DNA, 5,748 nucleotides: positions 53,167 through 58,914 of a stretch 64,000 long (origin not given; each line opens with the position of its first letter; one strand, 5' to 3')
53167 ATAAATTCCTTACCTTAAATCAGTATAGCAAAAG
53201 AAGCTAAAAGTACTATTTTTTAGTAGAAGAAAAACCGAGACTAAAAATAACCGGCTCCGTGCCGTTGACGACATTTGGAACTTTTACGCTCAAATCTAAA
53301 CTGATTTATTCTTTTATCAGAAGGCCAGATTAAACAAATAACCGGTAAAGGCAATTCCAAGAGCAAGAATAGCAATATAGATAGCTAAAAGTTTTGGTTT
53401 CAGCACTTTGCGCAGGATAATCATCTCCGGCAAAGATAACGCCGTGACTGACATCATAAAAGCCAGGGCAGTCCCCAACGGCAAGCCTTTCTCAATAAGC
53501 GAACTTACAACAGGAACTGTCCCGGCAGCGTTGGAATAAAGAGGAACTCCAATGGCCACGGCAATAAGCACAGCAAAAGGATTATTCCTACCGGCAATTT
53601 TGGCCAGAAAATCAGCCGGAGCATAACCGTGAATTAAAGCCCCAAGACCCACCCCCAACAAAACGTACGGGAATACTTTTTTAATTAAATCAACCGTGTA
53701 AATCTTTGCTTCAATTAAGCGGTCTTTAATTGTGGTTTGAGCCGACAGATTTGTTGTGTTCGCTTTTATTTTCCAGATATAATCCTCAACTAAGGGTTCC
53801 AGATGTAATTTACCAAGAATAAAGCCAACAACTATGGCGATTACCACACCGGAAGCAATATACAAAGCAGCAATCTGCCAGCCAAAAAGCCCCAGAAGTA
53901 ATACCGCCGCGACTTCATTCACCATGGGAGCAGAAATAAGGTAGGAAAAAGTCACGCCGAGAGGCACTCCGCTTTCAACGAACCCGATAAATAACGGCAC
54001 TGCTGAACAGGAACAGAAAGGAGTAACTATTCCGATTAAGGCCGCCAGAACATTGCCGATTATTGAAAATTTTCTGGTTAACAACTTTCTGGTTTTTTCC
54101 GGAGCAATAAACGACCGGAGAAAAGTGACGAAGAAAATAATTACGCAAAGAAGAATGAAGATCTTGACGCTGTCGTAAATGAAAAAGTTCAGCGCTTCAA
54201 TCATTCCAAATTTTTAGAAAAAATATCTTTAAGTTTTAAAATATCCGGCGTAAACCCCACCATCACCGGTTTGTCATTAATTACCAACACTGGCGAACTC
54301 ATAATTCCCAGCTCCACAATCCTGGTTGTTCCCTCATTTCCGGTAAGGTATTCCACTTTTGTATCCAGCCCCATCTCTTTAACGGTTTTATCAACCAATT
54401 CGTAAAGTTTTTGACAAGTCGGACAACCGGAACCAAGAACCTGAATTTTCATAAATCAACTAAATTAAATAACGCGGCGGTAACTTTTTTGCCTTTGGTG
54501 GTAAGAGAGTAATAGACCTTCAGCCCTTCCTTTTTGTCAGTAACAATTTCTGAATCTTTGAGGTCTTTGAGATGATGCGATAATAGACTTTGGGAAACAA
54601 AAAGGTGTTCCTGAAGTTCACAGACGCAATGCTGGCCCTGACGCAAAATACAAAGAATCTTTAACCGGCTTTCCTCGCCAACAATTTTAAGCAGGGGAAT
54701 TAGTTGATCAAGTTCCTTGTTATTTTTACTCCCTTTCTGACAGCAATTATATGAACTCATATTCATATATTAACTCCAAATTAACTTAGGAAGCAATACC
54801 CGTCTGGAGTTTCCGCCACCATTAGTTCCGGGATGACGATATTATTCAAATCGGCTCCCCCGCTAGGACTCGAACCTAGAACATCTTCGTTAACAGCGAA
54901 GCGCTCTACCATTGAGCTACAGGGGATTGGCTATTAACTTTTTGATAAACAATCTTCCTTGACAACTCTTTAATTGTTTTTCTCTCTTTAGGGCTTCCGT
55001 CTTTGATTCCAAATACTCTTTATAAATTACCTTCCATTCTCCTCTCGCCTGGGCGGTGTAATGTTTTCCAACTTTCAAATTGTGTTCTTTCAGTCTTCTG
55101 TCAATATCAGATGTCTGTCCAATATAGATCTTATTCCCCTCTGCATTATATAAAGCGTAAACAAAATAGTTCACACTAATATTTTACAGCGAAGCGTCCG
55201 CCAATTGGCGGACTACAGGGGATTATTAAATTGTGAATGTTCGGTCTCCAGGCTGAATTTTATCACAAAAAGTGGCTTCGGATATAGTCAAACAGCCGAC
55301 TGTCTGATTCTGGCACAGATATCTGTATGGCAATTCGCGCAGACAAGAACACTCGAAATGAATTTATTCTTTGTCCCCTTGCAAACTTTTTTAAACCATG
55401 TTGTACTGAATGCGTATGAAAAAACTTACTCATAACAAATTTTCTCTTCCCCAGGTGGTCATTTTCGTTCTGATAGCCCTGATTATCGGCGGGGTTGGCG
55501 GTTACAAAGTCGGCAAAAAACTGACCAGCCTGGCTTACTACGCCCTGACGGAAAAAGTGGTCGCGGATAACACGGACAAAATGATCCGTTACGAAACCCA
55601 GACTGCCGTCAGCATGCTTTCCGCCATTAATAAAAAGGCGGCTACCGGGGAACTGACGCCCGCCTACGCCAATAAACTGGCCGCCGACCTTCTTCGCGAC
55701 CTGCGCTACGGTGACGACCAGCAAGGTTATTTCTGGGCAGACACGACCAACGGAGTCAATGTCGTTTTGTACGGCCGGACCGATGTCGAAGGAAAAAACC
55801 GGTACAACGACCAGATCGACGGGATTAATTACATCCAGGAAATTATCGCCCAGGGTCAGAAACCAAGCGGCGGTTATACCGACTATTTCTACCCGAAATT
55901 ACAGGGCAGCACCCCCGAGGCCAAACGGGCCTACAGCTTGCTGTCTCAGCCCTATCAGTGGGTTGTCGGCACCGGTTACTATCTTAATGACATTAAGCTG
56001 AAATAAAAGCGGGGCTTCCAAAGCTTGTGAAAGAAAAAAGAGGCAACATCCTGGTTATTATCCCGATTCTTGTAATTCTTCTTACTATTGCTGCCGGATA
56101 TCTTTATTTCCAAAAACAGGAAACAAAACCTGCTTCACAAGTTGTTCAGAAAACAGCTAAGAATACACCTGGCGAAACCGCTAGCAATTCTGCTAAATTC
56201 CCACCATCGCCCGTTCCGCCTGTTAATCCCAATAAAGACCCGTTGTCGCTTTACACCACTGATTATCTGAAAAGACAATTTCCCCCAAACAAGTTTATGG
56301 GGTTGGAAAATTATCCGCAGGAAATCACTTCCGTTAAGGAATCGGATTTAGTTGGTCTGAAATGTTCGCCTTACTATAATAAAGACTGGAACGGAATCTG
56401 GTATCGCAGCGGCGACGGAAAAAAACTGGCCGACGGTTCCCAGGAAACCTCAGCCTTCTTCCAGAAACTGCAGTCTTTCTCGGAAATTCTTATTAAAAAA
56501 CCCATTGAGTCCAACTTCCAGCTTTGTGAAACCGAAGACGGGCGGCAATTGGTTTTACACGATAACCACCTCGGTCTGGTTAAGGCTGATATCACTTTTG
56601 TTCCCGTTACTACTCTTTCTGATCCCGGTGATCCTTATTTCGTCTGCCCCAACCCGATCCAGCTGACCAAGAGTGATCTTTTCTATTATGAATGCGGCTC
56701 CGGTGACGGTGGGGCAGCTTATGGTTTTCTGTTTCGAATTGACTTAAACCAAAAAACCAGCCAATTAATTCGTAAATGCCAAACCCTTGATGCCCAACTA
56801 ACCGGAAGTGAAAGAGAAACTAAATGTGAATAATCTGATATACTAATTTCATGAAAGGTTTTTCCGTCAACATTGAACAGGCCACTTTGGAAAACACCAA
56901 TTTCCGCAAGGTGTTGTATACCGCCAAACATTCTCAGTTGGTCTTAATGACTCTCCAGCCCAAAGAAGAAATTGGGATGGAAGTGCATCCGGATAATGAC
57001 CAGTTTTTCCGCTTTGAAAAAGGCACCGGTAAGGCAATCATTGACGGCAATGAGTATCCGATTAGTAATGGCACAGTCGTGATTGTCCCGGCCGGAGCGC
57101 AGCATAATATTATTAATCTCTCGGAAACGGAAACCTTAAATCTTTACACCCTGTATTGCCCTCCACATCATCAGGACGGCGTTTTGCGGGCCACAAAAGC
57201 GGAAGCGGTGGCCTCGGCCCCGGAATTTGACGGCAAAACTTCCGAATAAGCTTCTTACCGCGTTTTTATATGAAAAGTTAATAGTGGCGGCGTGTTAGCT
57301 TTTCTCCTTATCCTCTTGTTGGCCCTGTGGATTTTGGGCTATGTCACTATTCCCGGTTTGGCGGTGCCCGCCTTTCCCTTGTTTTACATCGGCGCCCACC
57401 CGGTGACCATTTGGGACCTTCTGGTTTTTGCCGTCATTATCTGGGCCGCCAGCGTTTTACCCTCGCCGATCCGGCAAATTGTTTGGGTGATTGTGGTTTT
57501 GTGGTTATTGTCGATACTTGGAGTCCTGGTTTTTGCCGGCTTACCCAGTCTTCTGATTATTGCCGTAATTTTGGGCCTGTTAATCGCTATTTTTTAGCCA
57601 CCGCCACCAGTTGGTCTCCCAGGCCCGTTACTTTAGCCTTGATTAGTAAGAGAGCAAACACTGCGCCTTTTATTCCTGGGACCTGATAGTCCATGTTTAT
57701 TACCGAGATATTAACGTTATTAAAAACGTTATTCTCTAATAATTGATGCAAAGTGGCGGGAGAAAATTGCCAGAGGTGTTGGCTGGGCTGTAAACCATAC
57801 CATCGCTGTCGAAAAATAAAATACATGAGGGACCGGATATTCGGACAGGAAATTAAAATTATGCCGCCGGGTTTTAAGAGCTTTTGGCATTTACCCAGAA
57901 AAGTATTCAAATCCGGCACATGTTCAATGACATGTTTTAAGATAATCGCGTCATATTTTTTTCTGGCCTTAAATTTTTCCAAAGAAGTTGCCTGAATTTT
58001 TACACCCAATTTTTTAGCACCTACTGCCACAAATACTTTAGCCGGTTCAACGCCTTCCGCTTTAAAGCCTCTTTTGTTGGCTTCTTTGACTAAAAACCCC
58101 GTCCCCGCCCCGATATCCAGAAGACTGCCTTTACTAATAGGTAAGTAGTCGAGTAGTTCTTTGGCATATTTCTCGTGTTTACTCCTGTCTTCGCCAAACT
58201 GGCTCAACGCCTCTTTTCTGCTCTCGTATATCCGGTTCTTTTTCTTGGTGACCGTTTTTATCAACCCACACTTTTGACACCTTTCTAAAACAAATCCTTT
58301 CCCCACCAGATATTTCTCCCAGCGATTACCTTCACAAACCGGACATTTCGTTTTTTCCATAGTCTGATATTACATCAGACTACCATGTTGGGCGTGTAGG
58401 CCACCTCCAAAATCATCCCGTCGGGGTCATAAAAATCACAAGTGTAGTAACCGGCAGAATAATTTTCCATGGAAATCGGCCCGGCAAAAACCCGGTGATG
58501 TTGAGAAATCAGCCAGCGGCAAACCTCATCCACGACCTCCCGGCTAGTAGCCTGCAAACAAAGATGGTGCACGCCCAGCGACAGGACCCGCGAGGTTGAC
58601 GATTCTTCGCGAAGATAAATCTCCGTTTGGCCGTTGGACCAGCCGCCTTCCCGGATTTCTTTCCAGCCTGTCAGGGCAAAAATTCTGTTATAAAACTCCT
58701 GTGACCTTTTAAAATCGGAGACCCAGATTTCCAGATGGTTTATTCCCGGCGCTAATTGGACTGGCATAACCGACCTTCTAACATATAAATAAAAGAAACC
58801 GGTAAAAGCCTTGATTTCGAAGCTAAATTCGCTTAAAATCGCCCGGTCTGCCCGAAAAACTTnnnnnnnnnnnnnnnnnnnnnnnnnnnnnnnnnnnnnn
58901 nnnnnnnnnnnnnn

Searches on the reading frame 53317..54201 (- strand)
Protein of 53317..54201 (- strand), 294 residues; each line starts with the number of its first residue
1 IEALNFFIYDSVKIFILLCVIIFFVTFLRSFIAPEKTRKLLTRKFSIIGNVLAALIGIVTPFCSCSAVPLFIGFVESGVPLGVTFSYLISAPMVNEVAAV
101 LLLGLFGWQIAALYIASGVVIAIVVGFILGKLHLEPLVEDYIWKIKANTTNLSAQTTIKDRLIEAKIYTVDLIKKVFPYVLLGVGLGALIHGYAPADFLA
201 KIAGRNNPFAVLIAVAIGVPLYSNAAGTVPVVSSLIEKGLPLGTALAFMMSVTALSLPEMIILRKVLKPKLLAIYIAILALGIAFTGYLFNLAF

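Call 80: search_protein_families(library=pfam, proteins=[window:53317-54201:-], max_evalue=0.001)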
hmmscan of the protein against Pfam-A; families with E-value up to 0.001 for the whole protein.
window:53317-54201:- (294 aa): 1 family
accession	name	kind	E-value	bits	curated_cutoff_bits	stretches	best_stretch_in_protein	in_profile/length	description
PF03773.19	ArsP_1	-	2.1e-73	247.5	32.3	1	2-291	4-293/294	Predicted permease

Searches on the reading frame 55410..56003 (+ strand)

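Call 80: search_protein_families(library=pfam, proteins=[window:55410-56003:+], max_evalue=0.001)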
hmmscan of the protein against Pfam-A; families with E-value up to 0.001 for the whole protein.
window:55410-56003:+ (198 aa): 2 families
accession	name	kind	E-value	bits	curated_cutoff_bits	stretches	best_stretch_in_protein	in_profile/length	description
PF17200.10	sCache_2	-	5.7e-31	108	25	1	55-196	5-146/155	Single Cache domain 2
PF08269.17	dCache_2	-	4.2e-23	82.4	26.5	1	51-196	42-187/298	Cache domain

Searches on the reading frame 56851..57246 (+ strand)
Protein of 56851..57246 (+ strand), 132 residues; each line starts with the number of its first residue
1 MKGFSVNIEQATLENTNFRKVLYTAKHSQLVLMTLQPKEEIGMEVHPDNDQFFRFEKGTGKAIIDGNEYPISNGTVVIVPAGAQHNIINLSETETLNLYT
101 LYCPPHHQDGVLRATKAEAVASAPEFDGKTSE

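Call 81: search_protein_families(library=pfam, proteins=[window:56851-57246:+], max_evalue=0.001)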
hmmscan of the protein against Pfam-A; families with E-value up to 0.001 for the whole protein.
window:56851-57246:+ (132 aa): 2 families
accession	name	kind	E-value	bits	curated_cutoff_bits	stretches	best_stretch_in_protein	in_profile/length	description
PF07883.17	Cupin_2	-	2.4e-14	53.2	27.2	1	32-95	2-63/70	Cupin domain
PF02311.25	AraC_binding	-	7.3e-05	23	21.1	1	55-116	29-89/135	AraC-like ligand binding domain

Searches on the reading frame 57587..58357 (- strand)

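Call 81: search_protein_families(library=pfam, proteins=[window:57587-58357:-], max_evalue=0.001)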
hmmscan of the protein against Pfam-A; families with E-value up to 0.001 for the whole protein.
window:57587-58357:- (256 aa): 7 families
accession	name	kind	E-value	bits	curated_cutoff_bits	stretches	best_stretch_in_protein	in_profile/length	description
PF13489.12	Methyltransf_23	-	1.7e-23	83.6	27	1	62-215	7-162/164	Methyltransferase domain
PF08241.18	Methyltransf_11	-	1.6e-13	51.5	21.2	1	80-169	1-95/95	Methyltransferase domain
PF08242.18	Methyltransf_12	-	6e-12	46.6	30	1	80-167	1-98/98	Methyltransferase domain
PF13847.12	Methyltransf_31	-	2.2e-11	44.1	27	1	77-173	5-113/145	Methyltransferase domain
PF13649.12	Methyltransf_25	-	4.2e-11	43.8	27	1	80-165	2-97/97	Methyltransferase domain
PF05891.18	Methyltransf_PK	-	1.3e-05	25.3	27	1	78-169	58-159/218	AdoMet dependent proline di-methyltransferase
PF02353.26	CMAS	-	0.00035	20.4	27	1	66-171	52-166/273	Mycolic acid cyclopropane synthetase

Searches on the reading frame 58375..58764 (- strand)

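Call 81: search_protein_families(library=pfam, proteins=[window:58375-58764:-], max_evalue=0.001)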
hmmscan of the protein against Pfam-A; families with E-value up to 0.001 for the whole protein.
window:58375-58764:- (129 aa): 1 family
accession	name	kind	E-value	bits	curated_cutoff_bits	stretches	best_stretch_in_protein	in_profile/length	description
PF00903.31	Glyoxalase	-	1e-08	36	20.6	1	7-121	1-121/121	Glyoxalase/Bleomycin resistance protein/Dioxygenase superfamily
